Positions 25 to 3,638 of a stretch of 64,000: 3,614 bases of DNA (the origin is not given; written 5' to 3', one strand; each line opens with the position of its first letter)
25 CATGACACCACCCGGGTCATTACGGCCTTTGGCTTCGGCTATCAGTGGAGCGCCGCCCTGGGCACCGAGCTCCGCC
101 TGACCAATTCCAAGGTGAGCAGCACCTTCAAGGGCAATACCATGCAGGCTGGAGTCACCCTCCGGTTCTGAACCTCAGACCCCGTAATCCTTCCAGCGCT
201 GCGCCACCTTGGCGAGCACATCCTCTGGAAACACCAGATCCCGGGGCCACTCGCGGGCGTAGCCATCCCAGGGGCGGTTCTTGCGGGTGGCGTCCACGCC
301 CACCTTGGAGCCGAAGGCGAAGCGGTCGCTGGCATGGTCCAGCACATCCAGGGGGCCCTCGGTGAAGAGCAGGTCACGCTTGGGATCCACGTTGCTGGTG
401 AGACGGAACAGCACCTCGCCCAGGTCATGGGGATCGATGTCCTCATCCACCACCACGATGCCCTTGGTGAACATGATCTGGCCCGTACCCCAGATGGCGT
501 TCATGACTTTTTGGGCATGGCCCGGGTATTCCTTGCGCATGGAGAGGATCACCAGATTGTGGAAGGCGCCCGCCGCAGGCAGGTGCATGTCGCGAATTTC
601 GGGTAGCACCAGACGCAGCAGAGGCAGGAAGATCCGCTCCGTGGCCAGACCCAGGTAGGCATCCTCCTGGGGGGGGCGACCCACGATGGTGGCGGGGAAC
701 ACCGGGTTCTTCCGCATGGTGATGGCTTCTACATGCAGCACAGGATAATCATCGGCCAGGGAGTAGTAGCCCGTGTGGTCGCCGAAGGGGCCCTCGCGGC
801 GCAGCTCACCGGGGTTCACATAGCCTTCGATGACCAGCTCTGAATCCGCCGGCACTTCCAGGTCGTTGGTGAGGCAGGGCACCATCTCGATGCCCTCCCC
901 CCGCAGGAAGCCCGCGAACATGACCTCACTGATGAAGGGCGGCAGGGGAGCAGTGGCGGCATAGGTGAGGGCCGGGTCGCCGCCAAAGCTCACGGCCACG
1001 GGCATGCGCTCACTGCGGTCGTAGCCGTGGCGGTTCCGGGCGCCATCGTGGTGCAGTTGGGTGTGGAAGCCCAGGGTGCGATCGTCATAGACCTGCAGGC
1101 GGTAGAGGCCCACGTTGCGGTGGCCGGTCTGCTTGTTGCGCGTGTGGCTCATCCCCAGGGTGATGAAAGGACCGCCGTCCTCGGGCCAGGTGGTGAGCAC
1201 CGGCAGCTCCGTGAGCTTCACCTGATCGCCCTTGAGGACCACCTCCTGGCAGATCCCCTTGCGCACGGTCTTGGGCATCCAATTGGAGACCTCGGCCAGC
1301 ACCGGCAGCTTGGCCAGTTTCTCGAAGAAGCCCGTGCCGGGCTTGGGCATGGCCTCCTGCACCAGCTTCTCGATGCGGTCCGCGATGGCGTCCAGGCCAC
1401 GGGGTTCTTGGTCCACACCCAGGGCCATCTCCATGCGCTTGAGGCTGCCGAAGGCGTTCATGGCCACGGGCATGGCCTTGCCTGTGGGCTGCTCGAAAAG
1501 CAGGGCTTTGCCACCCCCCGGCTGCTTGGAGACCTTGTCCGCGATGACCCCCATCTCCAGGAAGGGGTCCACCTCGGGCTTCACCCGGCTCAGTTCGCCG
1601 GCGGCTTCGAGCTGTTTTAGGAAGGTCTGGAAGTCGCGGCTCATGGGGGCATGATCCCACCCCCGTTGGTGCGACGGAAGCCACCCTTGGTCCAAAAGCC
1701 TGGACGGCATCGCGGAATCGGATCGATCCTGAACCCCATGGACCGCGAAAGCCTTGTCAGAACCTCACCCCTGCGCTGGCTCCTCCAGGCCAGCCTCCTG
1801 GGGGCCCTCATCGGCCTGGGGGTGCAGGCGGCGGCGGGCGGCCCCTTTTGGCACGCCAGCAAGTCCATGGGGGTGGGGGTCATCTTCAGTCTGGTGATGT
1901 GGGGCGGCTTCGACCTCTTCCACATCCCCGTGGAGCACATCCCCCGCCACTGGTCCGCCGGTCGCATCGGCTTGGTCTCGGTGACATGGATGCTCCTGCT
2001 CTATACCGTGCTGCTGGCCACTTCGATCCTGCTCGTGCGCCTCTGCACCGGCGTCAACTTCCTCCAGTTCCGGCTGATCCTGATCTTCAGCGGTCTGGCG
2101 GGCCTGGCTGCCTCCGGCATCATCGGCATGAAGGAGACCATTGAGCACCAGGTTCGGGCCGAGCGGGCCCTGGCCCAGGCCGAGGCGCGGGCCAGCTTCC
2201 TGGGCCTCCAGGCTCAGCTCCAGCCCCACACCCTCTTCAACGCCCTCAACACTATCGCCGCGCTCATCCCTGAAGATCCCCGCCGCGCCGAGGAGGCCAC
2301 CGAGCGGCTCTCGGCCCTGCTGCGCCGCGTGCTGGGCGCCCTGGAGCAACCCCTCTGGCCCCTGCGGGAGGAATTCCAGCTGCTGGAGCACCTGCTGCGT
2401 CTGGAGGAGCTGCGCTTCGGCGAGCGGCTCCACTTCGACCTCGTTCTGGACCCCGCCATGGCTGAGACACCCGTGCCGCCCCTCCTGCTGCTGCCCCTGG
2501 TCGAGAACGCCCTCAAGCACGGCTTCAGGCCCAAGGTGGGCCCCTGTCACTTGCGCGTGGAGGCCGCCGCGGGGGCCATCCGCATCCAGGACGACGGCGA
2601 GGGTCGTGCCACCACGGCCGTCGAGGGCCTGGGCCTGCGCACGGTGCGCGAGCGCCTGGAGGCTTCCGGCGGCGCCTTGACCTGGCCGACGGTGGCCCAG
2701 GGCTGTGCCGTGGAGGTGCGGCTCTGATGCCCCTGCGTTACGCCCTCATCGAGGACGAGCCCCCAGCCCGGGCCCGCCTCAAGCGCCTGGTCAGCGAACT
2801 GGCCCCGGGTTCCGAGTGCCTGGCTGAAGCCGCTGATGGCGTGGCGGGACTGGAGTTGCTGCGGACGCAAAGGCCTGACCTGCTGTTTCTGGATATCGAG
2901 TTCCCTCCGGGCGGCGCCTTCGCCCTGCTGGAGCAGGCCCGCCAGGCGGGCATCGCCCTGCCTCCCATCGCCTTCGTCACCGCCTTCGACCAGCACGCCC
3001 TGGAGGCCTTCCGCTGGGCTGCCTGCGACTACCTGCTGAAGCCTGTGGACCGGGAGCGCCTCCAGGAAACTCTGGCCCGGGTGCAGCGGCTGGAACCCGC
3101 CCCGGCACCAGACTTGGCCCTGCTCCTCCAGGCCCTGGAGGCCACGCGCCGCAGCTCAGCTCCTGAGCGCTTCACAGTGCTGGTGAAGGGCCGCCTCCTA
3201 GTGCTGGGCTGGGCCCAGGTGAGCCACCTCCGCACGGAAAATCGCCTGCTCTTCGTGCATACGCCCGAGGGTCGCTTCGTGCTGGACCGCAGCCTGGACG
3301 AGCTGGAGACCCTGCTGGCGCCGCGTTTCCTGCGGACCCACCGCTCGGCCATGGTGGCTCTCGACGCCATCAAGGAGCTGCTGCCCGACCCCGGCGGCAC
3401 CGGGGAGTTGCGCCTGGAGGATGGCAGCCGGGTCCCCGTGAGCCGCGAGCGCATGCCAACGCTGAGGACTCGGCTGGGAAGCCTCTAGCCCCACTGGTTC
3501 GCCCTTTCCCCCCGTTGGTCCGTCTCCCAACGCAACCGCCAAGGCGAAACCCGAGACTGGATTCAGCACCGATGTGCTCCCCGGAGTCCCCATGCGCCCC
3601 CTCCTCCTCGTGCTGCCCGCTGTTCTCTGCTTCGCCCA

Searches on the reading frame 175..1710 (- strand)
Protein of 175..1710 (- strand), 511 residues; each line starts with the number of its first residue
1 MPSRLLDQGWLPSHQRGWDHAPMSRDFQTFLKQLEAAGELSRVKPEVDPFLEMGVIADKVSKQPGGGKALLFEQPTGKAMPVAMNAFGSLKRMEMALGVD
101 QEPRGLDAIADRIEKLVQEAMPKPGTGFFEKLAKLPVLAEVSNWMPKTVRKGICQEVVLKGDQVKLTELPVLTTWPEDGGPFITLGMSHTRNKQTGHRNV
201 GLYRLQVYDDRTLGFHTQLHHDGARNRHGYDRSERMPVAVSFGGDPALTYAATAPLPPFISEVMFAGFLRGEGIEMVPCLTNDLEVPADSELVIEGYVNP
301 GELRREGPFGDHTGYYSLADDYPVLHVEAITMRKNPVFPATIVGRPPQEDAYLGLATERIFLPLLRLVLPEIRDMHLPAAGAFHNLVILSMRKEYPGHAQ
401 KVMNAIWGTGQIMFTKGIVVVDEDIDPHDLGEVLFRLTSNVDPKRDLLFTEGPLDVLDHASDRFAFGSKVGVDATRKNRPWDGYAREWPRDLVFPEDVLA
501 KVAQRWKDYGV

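Call 70: search_protein_families(library=pfam, proteins=[window:175-1710:-], max_evalue=0.0001)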
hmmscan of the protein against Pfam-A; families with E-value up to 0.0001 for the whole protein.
window:175-1710:- (511 aa): 3 families
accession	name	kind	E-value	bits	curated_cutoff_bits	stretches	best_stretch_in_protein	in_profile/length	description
PF01977.22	UbiD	-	5.2e-80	267.9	23.3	1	149-346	3-206/206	3-octaprenyl-4-hydroxybenzoate carboxy-lyase Rift-related domain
PF20696.2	UbiD_C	-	1.4e-44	151.6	24.2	1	352-474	2-127/127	3-octaprenyl-4-hydroxybenzoate carboxy-lyase C-terminal domain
PF20695.2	UbiD_N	-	1.1e-22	80.3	24.3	1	31-102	1-68/78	3-octaprenyl-4-hydroxybenzoate carboxy-lyase N-terminal domain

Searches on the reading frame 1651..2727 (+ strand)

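Call 69: search_protein_families(library=pfam, proteins=[window:1651-2727:+], max_evalue=0.0001)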
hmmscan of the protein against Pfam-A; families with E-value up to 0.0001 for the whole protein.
window:1651-2727:+ (358 aa): 2 families
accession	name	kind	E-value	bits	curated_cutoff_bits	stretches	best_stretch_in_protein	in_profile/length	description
PF06580.19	His_kinase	-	5.3e-19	68.7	25.2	1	186-260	6-81/81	Histidine kinase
PF02518.31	HATPase_c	-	4e-05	24.4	26.4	0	280-358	10-107/111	Histidine kinase-, DNA gyrase B-, and HSP90-like ATPase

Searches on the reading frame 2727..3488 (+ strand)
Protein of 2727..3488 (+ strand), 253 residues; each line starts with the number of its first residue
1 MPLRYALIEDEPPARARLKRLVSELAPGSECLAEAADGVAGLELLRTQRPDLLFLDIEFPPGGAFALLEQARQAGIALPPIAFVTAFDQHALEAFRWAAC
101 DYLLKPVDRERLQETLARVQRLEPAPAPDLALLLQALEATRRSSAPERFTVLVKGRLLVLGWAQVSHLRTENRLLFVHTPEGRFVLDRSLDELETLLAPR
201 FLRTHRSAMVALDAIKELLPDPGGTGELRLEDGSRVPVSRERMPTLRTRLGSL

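Call 45: search_protein_families(library=pfam, proteins=[window:2727-3488:+], max_evalue=0.001)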
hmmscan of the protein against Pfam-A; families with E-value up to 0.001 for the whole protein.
window:2727-3488:+ (253 aa): 2 families
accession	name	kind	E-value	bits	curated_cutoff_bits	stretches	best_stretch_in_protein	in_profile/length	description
PF04397.21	LytTR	-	4e-19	69.1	22.6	1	158-250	4-97/98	LytTr DNA-binding domain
PF00072.30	Response_reg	-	1.5e-14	54.5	30.2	1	7-116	3-110/111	Response regulator receiver domain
